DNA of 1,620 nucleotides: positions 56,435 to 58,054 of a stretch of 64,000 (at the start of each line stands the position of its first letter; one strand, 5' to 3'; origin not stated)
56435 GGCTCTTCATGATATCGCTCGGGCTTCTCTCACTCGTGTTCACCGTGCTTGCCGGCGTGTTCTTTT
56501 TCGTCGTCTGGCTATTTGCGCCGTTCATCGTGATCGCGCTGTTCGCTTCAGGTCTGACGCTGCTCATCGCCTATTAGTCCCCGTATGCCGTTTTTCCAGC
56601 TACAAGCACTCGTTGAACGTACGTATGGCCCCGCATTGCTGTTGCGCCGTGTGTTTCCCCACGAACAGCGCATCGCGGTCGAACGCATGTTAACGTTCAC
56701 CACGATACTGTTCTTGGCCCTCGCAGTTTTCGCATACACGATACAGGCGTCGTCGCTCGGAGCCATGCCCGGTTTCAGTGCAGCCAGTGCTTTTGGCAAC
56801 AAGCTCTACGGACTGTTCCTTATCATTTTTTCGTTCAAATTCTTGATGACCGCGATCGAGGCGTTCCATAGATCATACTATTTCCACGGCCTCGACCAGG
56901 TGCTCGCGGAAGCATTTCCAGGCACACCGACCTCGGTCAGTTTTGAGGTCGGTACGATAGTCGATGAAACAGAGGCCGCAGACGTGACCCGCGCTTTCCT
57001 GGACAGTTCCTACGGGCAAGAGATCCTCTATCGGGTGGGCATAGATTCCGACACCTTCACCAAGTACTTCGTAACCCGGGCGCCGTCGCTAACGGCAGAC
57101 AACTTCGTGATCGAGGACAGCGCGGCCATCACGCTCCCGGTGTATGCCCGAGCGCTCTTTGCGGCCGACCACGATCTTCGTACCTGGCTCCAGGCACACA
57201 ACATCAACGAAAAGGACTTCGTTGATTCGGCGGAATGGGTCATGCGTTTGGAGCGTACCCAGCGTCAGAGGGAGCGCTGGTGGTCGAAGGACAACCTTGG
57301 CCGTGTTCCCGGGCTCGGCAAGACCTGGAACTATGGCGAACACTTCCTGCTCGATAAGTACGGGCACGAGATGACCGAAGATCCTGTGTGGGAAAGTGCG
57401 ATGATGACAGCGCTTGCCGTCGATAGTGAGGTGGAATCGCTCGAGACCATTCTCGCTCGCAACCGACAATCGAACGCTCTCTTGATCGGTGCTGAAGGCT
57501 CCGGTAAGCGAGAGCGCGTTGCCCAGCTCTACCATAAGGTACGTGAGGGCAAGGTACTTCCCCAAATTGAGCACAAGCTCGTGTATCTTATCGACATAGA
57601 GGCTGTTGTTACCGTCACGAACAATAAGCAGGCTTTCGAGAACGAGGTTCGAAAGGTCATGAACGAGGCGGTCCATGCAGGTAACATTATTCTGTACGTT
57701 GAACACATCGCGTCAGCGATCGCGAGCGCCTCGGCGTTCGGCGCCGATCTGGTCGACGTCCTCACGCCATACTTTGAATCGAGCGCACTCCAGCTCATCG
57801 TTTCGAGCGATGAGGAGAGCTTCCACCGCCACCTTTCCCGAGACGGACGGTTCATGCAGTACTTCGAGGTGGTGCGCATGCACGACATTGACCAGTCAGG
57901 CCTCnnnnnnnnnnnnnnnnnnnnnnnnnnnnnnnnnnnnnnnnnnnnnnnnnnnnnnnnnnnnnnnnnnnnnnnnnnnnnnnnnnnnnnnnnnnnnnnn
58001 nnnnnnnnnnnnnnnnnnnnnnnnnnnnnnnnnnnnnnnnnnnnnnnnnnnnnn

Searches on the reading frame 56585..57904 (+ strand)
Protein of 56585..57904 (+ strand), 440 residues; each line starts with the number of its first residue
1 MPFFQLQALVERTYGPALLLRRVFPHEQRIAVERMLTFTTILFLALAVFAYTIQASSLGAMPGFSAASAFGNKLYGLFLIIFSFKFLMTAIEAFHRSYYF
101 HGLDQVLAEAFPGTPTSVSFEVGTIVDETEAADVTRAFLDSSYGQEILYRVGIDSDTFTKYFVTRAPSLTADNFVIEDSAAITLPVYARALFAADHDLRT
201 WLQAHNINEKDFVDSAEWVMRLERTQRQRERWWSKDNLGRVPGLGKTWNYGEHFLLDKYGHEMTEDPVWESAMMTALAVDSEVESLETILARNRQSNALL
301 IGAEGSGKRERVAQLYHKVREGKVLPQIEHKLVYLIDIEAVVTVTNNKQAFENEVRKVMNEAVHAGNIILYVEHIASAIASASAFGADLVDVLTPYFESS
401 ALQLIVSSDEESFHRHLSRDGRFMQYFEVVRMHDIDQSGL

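Call 48: find_related_loci(query=A3, collection=genome_contigs, flank=10000)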
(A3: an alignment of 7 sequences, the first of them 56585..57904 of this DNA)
Query A3 (440 aa) in genome_contigs; peptide patterns used: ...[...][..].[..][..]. (x = any residue, [..] = any of these).
45 stretches matched a pattern; 9 encode a relative of the query (tblastn E <= 1e-3); 9 distinct loci.
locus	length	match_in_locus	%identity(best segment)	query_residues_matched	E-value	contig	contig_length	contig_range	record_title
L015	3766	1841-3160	47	1-440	7e-148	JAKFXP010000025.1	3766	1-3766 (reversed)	MAG: Parcubacteria group bacterium isolate ND3_Bin_29 ND3_0005840, whole genome shotgun sequence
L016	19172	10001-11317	47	1-440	4e-134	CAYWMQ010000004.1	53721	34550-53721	MAG TPA_asm: uncultured Candidatus Saccharibacteria bacterium isolate SRP304446_co1_58 genome assembly, contig: NODE_393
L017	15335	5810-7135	41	1-440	9e-101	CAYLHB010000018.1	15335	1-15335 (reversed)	MAG TPA_asm: uncultured Candidatus Saccharibacteria bacterium isolate binchicken_co58_70 genome assembly, contig: NODE_3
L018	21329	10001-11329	38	1-440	2e-96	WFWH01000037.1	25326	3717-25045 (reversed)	MAG: Patescibacteria group bacterium isolate S141_125_esom k151_337713, whole genome shotgun sequence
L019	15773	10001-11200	28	21-428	4e-56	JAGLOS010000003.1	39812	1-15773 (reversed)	MAG: Candidatus Paceibacterota bacterium isolate RS_7_45 ROV157_7.bin.45.fa_3, whole genome shotgun sequence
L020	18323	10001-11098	33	68-434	4e-55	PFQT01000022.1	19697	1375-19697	MAG: Candidatus Yonathbacteria bacterium CG_4_8_14_3_um_filter_46_25 CG_4_8_14_3_um_filter_scaffold_727_c, whole genome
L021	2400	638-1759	28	73-439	6e-52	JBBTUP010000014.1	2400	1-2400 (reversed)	MAG: Patescibacteria group bacterium isolate H41-bin126_1 H41_bin126_1_000000000014, whole genome shotgun sequence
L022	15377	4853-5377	25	256-430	6e-15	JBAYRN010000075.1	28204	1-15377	MAG: Vulcanimicrobiota bacterium isolate SO_2016_LW2_44 scaffold02836_LW138R_2016, whole genome shotgun sequence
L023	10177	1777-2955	31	35-430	1e-57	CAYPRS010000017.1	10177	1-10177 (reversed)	MAG TPA_asm: uncultured Candidatus Saccharibacteria bacterium isolate binchicken_co164_44 genome assembly, contig: NODE_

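Call 49: find_related_loci(query=A3, collection=metagenome_contigs, flank=10000)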
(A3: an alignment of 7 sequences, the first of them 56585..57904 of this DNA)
Query A3 (440 aa) in metagenome_contigs; peptide patterns used: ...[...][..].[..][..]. (x = any residue, [..] = any of these).
52 stretches matched a pattern; 13 encode a relative of the query (tblastn E <= 1e-3); 13 distinct loci.
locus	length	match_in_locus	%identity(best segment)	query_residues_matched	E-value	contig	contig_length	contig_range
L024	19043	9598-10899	48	1-435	4e-138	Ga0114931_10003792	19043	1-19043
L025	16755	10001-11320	43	1-440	4e-124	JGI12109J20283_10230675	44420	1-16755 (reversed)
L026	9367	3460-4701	31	16-428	3e-62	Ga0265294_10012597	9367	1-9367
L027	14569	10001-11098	31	73-437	8e-58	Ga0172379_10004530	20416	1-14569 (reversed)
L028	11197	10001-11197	29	19-425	1e-56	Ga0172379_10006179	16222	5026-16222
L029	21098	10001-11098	33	68-434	4e-55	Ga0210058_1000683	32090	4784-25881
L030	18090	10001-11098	33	68-434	4e-55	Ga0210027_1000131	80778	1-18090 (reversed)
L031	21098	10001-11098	33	68-434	4e-55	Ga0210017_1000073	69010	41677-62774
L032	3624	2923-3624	43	1-234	1e-54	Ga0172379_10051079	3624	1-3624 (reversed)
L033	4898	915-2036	29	73-439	7e-51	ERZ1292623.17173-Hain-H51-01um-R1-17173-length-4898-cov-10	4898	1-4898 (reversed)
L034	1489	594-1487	29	67-367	1e-24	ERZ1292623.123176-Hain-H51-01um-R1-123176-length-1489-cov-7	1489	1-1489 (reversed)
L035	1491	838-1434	27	68-264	4e-23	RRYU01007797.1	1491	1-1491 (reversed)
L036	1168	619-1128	30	16-184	3e-16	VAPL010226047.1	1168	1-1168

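Call 53: search_protein_families(library=ncbifam, proteins=[L016:7058-8347:+, L025:7413-8696:+, L026:637-1953:+, L028:7287-8447:+], max_evalue=1e-10)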
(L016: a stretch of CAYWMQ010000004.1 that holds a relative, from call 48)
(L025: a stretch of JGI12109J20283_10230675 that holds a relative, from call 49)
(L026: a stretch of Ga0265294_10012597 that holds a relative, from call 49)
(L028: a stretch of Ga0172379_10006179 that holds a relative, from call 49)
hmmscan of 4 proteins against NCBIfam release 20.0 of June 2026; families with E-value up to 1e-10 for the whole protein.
L016:7058-8347:+ (430 aa): 1 family
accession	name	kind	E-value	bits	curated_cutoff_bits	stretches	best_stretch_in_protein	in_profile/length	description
TIGR00414.1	serS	equivalog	2.3e-112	376.1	301.65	1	1-420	1-418/418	serine--tRNA ligase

L025:7413-8696:+ (428 aa): 1 family
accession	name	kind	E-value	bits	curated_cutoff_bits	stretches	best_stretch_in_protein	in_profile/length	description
TIGR00414.1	serS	equivalog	1.8e-104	350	301.65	1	1-419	1-418/418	serine--tRNA ligase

L026:637-1953:+ (439 aa): 1 family
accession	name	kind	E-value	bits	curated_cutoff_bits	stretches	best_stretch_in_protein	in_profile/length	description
TIGR00414.1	serS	equivalog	2.8e-106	356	301.65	1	1-414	1-418/418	serine--tRNA ligase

L028:7287-8447:+ (387 aa): 1 family
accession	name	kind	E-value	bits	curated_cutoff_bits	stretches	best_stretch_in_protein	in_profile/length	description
TIGR00414.1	serS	equivalog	1.2e-65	222.2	301.65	2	236-367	287-417/418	serine--tRNA ligase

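Call 55: find_homologous_proteins(query=A4, max_evalue=1e-40)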
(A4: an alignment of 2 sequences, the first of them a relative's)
Query A4 (2 sequences) (430 aa, profile of the alignment): 8000 proteins with E <= 1e-40 among 8000 candidates; the best 120 are listed.
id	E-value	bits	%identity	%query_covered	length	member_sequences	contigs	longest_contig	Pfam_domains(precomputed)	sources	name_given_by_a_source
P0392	1.8e-271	918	62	98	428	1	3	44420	PF00587.31,PF02403.28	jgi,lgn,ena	-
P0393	2.0e-269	912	100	100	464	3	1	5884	PF00587.31,PF02403.28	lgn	-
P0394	1.5e-237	807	60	100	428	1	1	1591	PF00587.31,PF02403.28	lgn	-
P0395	2.6e-235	799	66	98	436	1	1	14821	PF00587.31,PF02403.28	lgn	-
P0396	7.8e-234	794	64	100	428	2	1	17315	PF00587.31,PF02403.28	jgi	-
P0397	1.6e-233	793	63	99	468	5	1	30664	PF00587.31,PF02403.28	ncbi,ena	-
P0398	1.9e-233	793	63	99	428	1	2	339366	PF00587.31,PF02403.28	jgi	jgi:seryl-tRNA synthetase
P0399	1.1e-232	791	64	100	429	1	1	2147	PF00587.31,PF02403.28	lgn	-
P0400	3.7e-228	776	69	99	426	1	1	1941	PF00587.31,PF02403.28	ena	-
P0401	1.4e-227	774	65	100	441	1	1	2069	PF00587.31,PF02403.28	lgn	-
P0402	1.7e-227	773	65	100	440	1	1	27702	PF00587.31,PF02403.28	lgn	-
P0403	2.0e-227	773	65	99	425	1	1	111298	PF00587.31,PF02403.28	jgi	-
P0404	4.2e-227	772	64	99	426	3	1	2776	PF00587.31,PF02403.28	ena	-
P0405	4.3e-227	772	63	100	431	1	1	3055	PF00587.31,PF02403.28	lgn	-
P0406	1.3e-226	771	60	99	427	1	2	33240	PF00587.31,PF02403.28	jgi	-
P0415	1.1e-223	761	66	99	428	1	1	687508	PF00587.31,PF02403.28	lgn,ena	-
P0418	3.5e-223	759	66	99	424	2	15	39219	PF00587.31,PF02403.28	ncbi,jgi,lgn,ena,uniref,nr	ncbi:serine--tRNA ligase [Candidatus Kaiserbacteria bacterium RIFCSPHIGHO2_01_FULL_50_13]|uniref:Ser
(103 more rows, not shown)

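Call 77: find_encoding_contigs(protein=P0415, flank=10000, max_places=1)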
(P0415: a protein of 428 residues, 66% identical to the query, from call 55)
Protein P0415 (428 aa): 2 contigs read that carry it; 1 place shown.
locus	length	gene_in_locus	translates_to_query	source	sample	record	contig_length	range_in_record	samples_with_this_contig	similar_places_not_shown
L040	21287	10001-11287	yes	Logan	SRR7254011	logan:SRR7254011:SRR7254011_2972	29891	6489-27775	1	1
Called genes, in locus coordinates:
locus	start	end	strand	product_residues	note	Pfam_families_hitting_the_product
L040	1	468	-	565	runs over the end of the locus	PF00916:Sulfate_transp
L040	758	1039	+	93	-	-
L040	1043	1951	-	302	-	PF01745:IPT, PF01715:IPPT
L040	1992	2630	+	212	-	PF00578:AhpC-TSA, PF08534:Redoxin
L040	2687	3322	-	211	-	PF00215:OMPdecase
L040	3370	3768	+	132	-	-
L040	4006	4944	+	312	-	PF02195:ParB_N, PF17762:HTH_ParB, PF23552:ParB_C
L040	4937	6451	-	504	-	PF13328:HD_4, PF01966:HD, PF04607:RelA_SpoT, PF02824:TGS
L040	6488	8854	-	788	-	PF01751:Toprim, PF01131:Topoisom_bac, PF01396:Zn_ribbon_Top1, PF13368:Toprim_C_rpt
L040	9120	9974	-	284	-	PF02481:DNA_processg_A, PF17782:WHD_DprA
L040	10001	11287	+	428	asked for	PF02403:Seryl_tRNA_N, PF00587:tRNA-synt_2b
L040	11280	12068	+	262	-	-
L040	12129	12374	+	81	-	-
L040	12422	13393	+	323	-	PF01207:Dus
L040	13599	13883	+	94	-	-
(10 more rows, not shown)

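Call 78: find_encoding_contigs(protein=P0418, flank=10000, max_places=1)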
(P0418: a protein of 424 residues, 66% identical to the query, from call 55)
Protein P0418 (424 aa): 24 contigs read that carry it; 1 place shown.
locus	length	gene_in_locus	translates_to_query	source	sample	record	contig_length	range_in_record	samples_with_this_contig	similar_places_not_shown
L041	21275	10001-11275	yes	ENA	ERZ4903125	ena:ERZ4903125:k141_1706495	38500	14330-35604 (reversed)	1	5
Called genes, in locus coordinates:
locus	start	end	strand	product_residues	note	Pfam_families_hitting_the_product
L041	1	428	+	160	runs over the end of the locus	-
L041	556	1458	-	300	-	PF01745:IPT, PF13671:AAA_33 (faint), PF01715:IPPT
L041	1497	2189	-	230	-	-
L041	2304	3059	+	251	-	PF00215:OMPdecase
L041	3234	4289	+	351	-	PF02195:ParB_N, PF17762:HTH_ParB, PF23552:ParB_C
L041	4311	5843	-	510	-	PF13328:HD_4, PF01966:HD, PF04607:RelA_SpoT, PF02824:TGS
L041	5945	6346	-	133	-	-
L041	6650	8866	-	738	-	PF01751:Toprim, PF01131:Topoisom_bac, PF01396:Zn_ribbon_Top1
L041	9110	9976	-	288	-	PF02481:DNA_processg_A, PF17782:WHD_DprA (weak)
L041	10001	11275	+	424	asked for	PF02403:Seryl_tRNA_N, PF00587:tRNA-synt_2b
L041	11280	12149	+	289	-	-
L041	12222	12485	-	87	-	-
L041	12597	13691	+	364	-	PF01207:Dus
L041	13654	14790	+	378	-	PF13177:DNA_pol3_delta2 (weak), PF13604:AAA_30 (faint), PF00004:AAA, PF13401:AAA_22 (faint), PF13177:DNA_pol3_delta2, PF22608:DNAX_ATPase_lid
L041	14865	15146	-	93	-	PF09339:HTH_IclR (weak), PF01022:HTH_5 (weak), PF13412:HTH_24 (weak)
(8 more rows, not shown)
